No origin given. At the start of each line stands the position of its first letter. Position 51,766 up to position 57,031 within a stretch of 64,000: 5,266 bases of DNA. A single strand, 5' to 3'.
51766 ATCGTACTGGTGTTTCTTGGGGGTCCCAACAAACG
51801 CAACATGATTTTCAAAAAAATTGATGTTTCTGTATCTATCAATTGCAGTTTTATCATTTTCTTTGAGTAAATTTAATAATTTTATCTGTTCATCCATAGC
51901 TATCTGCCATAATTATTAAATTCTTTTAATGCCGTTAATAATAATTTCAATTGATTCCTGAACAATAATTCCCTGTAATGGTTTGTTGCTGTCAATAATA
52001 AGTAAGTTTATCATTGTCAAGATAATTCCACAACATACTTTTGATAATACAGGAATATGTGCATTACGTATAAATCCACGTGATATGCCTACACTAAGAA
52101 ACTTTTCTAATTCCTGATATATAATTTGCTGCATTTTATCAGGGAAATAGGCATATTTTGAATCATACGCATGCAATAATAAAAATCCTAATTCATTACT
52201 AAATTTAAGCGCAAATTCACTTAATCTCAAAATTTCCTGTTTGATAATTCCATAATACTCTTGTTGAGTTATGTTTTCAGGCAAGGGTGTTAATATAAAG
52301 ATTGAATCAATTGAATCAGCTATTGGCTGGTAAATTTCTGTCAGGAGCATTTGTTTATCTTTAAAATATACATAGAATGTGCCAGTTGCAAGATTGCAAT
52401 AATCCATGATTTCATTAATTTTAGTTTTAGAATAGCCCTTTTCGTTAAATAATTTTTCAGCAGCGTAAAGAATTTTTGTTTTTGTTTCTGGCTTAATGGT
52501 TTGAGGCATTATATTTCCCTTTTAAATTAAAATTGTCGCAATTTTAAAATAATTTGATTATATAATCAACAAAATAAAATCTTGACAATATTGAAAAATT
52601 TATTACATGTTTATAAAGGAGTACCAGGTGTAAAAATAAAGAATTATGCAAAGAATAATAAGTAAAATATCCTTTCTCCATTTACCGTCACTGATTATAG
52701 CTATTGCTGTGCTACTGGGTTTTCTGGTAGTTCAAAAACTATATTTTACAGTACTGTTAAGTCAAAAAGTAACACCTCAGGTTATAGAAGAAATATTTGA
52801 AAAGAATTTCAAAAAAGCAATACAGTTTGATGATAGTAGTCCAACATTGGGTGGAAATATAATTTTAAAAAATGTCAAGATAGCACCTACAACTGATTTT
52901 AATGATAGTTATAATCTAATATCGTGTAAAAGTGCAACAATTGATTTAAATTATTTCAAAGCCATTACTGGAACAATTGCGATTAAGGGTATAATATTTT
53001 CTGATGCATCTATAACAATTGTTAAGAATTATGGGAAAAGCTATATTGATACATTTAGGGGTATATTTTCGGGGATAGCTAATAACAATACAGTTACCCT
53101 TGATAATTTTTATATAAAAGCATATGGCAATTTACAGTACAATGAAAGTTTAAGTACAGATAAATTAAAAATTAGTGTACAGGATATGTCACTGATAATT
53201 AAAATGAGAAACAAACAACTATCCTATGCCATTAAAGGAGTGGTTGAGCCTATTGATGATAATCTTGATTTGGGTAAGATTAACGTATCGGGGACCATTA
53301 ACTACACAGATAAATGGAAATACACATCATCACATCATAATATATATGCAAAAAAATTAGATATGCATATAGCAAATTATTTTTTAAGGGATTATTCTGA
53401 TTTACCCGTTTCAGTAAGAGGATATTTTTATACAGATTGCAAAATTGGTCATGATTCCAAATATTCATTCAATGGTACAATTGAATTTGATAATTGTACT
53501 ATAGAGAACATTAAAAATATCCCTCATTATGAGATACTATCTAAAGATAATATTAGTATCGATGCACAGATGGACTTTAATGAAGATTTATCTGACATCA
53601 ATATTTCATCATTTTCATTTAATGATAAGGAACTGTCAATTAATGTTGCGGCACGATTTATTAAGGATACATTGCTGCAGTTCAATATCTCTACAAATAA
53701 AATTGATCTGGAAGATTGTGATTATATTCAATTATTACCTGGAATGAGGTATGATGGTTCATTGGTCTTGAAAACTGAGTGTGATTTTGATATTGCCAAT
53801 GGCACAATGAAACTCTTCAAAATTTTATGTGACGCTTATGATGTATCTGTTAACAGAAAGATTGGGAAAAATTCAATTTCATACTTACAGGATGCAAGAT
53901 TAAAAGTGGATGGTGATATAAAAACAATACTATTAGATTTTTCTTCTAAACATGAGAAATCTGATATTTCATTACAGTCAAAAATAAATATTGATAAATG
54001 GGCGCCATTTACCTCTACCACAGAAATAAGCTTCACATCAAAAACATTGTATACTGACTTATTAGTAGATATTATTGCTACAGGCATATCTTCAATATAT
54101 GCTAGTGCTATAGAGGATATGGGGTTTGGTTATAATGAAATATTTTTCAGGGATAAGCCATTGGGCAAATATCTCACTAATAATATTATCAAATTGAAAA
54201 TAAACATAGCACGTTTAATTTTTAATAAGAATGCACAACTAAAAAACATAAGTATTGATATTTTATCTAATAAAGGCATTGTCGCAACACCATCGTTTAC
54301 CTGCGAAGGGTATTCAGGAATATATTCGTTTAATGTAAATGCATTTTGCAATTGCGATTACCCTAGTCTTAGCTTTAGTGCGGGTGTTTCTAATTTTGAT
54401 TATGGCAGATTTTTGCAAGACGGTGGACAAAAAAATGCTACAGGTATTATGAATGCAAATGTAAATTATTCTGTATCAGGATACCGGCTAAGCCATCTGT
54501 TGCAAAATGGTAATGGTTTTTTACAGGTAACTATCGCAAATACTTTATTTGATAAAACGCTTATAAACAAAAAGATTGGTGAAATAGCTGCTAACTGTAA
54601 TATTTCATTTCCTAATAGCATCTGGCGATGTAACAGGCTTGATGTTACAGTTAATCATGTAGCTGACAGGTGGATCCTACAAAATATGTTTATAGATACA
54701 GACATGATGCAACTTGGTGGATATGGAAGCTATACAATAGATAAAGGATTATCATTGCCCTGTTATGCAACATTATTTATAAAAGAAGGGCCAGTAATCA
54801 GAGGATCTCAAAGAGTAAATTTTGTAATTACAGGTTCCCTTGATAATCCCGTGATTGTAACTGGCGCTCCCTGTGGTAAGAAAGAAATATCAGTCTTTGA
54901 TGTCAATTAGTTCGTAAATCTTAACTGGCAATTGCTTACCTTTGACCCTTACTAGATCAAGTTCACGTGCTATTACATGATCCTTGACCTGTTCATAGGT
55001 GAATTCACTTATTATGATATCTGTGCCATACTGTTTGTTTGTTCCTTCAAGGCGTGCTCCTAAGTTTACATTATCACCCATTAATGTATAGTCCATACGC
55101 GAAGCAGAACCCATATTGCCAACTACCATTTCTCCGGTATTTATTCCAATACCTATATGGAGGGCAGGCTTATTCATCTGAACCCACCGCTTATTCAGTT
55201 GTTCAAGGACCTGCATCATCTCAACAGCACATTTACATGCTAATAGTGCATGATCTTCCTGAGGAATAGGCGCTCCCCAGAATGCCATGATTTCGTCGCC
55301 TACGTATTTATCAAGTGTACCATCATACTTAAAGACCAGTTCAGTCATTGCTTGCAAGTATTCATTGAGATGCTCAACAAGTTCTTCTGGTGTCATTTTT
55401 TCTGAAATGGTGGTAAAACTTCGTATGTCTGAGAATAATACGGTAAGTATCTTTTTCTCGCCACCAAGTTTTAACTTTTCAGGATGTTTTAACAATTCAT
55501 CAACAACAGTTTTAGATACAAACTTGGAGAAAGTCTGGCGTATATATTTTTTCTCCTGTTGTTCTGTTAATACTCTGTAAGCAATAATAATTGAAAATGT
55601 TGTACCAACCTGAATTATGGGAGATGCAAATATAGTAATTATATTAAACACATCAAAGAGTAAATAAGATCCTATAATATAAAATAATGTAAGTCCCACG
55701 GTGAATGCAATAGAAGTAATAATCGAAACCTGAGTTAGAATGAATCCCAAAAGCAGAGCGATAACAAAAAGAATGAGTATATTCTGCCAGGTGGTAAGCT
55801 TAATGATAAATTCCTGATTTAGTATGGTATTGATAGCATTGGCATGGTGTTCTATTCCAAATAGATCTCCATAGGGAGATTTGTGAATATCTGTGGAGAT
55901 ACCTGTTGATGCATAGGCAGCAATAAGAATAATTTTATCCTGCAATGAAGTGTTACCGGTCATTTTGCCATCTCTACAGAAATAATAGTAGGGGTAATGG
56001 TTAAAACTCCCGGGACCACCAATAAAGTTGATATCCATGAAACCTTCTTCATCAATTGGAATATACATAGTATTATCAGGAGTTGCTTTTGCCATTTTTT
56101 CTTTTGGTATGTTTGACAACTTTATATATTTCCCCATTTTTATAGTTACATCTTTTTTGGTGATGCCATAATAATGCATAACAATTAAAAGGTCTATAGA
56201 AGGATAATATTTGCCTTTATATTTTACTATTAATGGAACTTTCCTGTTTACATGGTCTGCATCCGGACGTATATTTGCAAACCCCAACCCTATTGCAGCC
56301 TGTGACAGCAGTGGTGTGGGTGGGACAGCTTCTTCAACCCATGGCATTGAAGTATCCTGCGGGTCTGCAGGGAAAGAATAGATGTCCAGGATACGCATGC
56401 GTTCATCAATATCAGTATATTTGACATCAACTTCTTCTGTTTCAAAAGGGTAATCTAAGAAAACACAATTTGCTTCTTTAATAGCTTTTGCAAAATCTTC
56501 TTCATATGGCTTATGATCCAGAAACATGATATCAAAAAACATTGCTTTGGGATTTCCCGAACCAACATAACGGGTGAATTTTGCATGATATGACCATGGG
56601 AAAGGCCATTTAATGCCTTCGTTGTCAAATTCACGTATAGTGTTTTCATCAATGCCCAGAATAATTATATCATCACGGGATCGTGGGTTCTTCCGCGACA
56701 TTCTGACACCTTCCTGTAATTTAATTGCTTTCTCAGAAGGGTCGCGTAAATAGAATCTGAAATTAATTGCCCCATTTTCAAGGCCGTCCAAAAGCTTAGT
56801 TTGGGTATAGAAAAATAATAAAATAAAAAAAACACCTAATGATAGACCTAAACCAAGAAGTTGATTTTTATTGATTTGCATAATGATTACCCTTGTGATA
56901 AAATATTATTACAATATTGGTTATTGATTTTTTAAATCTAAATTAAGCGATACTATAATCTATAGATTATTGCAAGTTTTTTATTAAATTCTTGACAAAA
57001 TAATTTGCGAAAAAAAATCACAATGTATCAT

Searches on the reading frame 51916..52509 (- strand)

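Call 84: search_protein_families(library=pfam, proteins=[window:51916-52509:-], max_evalue=0.0001)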
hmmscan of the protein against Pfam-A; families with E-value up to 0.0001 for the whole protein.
window:51916-52509:- (197 aa): 1 family
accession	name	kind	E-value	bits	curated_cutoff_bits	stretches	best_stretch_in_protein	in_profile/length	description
PF00440.29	TetR_N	-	2e-13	50.3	24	1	13-59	1-47/47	Bacterial regulatory proteins, tetR family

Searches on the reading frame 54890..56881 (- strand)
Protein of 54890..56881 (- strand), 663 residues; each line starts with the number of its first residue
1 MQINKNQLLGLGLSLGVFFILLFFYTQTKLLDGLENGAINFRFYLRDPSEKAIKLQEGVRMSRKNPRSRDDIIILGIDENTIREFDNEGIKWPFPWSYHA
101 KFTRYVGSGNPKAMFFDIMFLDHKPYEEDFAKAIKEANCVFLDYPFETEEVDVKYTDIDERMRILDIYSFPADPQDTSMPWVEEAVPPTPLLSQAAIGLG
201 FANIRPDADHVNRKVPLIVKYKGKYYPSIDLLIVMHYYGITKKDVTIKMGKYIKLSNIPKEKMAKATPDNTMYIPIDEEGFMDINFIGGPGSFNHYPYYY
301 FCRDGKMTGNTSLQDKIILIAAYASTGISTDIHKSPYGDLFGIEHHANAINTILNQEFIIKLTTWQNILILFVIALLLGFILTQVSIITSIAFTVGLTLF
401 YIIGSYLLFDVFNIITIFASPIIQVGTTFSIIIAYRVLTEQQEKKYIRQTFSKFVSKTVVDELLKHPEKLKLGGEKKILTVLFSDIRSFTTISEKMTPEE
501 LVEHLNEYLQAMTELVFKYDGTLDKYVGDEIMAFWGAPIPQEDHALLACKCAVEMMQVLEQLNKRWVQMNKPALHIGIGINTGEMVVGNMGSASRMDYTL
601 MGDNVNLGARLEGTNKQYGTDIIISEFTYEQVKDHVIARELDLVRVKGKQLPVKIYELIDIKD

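Call 84: search_protein_families(library=pfam, proteins=[window:54890-56881:-], max_evalue=0.0001)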
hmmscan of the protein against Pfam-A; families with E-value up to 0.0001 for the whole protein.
window:54890-56881:- (663 aa): 2 families
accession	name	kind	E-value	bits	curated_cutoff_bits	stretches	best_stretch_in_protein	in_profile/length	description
PF05226.16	CHASE2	-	7.8e-37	127.7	26.3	1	19-379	3-255/257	CHASE2 domain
PF00211.25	Guanylate_cyc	-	7.9e-25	88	21.9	1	479-656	9-179/183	Adenylate and Guanylate cyclase catalytic domain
